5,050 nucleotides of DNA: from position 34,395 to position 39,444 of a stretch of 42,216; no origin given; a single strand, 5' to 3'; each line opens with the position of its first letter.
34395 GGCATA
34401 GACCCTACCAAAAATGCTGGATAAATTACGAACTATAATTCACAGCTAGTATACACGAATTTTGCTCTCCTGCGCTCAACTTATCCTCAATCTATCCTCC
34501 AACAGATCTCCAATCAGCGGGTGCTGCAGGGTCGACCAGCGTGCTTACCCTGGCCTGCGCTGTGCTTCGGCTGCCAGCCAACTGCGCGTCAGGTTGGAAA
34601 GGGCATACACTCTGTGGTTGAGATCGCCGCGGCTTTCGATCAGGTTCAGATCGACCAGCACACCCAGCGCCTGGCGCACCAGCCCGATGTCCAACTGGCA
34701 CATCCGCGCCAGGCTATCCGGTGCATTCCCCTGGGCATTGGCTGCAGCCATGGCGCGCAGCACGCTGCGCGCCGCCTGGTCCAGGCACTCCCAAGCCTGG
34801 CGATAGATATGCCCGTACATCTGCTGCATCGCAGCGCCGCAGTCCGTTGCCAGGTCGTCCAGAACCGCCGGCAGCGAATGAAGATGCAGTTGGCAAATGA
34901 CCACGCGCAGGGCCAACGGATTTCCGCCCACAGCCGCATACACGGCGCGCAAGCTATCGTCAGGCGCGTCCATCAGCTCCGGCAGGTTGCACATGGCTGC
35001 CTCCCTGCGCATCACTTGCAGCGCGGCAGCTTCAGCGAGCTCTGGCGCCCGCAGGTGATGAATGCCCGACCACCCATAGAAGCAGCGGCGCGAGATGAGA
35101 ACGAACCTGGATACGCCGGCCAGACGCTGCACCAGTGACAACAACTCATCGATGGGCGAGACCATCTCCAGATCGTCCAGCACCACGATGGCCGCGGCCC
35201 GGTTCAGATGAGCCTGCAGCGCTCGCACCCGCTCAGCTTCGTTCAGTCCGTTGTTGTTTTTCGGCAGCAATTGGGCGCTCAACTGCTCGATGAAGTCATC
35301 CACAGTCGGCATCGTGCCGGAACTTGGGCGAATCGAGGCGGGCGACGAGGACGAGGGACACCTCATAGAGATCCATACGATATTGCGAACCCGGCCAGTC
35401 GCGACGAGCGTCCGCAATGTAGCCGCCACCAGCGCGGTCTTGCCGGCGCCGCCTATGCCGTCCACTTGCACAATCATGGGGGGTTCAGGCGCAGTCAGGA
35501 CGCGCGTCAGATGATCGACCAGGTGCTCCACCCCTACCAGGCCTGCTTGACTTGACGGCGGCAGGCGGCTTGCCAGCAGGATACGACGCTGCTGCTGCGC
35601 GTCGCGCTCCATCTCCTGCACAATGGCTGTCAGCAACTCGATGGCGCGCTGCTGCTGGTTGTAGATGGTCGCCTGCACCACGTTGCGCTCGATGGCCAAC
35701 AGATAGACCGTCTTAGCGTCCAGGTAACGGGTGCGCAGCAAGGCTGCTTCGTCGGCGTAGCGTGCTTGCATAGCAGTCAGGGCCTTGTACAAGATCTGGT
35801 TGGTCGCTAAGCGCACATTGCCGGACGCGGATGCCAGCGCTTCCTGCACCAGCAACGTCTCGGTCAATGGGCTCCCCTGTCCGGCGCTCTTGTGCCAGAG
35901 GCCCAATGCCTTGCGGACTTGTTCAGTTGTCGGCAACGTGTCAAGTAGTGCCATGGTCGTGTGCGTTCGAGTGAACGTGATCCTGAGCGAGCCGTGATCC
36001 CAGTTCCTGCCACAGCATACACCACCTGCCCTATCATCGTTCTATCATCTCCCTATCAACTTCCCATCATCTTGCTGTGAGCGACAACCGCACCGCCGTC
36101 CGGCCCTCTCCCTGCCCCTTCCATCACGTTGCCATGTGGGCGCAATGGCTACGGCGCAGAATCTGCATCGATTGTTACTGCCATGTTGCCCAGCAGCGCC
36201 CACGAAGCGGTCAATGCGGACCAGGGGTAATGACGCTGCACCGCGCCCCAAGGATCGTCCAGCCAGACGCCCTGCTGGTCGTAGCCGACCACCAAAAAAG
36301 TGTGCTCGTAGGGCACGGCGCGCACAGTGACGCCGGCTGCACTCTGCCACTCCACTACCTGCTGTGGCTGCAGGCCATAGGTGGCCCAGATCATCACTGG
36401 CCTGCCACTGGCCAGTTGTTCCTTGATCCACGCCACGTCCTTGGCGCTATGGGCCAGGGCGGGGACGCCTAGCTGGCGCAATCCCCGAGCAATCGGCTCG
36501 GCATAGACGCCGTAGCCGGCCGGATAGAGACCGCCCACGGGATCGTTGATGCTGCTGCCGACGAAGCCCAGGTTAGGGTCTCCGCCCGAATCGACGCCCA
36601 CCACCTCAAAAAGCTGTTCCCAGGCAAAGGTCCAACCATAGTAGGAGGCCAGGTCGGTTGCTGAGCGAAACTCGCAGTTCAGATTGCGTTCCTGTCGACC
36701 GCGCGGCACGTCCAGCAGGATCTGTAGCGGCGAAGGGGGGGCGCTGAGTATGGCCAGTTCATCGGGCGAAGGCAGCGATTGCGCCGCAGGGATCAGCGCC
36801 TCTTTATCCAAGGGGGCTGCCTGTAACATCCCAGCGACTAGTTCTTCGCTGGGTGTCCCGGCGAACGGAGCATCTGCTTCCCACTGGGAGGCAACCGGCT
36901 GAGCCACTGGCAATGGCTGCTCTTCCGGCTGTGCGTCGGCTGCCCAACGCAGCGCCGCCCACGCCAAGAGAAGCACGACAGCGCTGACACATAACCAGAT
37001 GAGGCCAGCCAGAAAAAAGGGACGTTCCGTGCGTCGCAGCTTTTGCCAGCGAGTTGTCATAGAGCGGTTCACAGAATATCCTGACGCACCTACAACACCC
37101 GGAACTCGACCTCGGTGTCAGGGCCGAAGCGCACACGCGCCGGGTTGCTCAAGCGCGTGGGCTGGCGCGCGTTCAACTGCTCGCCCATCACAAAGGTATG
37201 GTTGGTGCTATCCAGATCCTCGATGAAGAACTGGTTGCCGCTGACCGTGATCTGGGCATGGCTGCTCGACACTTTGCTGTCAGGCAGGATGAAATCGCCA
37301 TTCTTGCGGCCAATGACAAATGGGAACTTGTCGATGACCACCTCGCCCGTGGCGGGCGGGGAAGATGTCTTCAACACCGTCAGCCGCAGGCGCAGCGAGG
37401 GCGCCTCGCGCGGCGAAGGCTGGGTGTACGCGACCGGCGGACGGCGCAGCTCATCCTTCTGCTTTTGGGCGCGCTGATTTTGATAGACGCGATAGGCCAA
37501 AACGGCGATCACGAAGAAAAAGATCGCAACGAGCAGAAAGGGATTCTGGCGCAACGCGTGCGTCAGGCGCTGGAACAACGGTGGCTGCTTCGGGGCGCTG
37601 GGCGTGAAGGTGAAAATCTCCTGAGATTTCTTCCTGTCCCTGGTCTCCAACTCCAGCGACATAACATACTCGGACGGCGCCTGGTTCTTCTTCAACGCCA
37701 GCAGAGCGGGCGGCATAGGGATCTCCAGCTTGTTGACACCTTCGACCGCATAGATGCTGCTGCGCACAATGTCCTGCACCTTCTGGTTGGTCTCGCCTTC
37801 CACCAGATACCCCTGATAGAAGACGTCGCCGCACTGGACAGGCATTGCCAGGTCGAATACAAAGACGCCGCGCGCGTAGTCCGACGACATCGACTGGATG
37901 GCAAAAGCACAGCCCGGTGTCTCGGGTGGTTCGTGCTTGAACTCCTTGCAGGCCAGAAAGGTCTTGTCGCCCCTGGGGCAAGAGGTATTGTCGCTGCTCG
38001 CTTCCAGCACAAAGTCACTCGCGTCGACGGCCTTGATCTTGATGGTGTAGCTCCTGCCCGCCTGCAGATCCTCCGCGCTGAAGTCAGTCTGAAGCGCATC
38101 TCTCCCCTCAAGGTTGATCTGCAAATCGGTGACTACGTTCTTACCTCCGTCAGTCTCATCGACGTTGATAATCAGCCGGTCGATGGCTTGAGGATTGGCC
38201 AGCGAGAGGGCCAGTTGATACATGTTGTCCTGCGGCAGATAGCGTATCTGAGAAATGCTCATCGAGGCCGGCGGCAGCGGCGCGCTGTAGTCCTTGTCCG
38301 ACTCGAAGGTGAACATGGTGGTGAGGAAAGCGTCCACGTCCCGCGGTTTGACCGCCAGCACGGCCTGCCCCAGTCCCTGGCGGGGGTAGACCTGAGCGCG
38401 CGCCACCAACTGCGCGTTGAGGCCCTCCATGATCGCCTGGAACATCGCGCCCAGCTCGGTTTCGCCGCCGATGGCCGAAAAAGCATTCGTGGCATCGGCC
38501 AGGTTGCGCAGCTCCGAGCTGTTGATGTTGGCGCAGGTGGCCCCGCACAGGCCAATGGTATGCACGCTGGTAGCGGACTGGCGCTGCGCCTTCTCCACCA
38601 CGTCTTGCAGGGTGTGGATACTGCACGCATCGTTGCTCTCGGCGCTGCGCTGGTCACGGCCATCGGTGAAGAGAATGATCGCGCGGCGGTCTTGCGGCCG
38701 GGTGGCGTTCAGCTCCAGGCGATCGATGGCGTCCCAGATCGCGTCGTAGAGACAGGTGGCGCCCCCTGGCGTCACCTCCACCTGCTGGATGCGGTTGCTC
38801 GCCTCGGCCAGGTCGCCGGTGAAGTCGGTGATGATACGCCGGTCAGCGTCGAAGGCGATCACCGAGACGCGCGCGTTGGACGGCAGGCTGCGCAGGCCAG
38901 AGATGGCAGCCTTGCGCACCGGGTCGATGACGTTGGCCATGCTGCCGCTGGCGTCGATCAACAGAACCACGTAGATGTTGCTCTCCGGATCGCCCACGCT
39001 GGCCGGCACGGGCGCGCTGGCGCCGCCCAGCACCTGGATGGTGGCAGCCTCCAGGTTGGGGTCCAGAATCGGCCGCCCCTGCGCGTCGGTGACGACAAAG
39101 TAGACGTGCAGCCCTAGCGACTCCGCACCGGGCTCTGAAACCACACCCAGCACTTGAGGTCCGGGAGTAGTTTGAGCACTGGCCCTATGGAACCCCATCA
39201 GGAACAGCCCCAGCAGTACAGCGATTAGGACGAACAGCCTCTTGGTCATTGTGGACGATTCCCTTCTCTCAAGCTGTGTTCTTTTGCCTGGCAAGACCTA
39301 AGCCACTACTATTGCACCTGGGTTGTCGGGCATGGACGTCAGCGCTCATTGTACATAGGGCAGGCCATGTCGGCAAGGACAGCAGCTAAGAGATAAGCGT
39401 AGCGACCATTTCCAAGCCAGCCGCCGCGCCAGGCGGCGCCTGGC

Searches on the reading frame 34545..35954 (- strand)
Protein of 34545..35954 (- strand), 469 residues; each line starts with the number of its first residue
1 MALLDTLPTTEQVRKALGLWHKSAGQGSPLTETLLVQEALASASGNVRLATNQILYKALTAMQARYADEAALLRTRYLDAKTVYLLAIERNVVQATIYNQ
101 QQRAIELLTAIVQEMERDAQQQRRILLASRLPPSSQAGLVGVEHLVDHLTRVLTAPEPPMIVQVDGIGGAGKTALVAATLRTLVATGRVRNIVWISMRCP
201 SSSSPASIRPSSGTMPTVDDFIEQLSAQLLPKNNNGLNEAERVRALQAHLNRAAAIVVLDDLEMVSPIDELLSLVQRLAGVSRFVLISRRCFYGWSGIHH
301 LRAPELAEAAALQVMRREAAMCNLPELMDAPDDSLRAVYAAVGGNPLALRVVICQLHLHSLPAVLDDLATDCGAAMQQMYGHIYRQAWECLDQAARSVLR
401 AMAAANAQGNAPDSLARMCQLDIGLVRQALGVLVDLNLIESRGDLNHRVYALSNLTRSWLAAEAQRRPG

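Call 45: search_protein_families(library=pfam, proteins=[window:34545-35954:-], max_evalue=0.001)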
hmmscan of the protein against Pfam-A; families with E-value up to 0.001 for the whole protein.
window:34545-35954:- (469 aa): 3 families
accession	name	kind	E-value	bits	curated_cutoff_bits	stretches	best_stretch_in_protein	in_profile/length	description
PF13401.12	AAA_22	-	7.3e-08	33.2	27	1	162-279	8-108/130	AAA domain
PF13191.12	AAA_16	-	1.7e-06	29.1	32.6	1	140-279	3-128/167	AAA ATPase domain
PF00931.28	NB-ARC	-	5.9e-06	26.2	23.5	1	143-276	2-123/248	NB-ARC domain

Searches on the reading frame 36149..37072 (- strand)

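Call 45: search_protein_families(library=pfam, proteins=[window:36149-37072:-], max_evalue=0.001)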
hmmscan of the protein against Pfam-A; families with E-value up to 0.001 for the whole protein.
window:36149-37072:- (307 aa): 1 family
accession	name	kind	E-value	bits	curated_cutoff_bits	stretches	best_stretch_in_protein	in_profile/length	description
PF13529.12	Peptidase_C39_2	-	9.7e-16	59.1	24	1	120-275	1-143/143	Peptidase_C39 like family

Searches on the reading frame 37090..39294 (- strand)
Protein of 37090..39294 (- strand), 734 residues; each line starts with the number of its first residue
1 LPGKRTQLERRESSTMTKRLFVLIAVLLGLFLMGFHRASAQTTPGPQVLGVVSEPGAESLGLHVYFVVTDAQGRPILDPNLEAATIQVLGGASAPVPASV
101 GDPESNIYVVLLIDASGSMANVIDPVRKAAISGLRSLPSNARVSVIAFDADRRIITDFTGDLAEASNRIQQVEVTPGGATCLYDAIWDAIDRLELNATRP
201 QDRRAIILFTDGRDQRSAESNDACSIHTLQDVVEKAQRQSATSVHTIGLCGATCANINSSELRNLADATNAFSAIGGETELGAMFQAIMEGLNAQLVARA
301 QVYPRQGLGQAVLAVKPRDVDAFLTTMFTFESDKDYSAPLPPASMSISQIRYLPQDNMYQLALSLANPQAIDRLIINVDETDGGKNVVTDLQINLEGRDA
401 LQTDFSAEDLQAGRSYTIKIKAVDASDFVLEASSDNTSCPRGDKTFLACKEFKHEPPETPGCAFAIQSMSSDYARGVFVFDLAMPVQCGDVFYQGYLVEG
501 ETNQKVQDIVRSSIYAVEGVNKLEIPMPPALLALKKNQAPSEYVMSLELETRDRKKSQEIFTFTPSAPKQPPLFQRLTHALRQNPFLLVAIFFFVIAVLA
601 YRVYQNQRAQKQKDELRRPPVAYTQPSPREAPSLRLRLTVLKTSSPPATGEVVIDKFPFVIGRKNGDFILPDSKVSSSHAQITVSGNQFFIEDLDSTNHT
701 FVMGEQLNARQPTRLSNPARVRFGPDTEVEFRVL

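Call 45: search_protein_families(library=pfam, proteins=[window:37090-39294:-], max_evalue=0.001)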
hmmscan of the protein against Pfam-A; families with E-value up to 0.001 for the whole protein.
window:37090-39294:- (734 aa): 6 families
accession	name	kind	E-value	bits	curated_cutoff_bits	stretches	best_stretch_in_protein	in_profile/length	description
PF00498.31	FHA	-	7.8e-16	58.7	20.7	1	660-724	2-67/67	FHA domain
PF13519.12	VWA_2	-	1.5e-15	58.1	27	1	109-212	1-106/107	von Willebrand factor type A domain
PF00092.34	VWA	-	3.6e-13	50.5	23.8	1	109-270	2-155/174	von Willebrand factor type A domain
PF13768.12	VWA_3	-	1.5e-10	41.7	27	1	109-270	3-150/155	von Willebrand factor type A domain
PF05762.20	VWA_CoxE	-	1.8e-06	28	26.4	1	107-220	57-167/222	VWA domain containing CoxE-like protein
PF16697.10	Yop-YscD_cpl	-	2.6e-06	28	33.2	1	659-724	19-84/94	Inner membrane component of T3SS, cytoplasmic domain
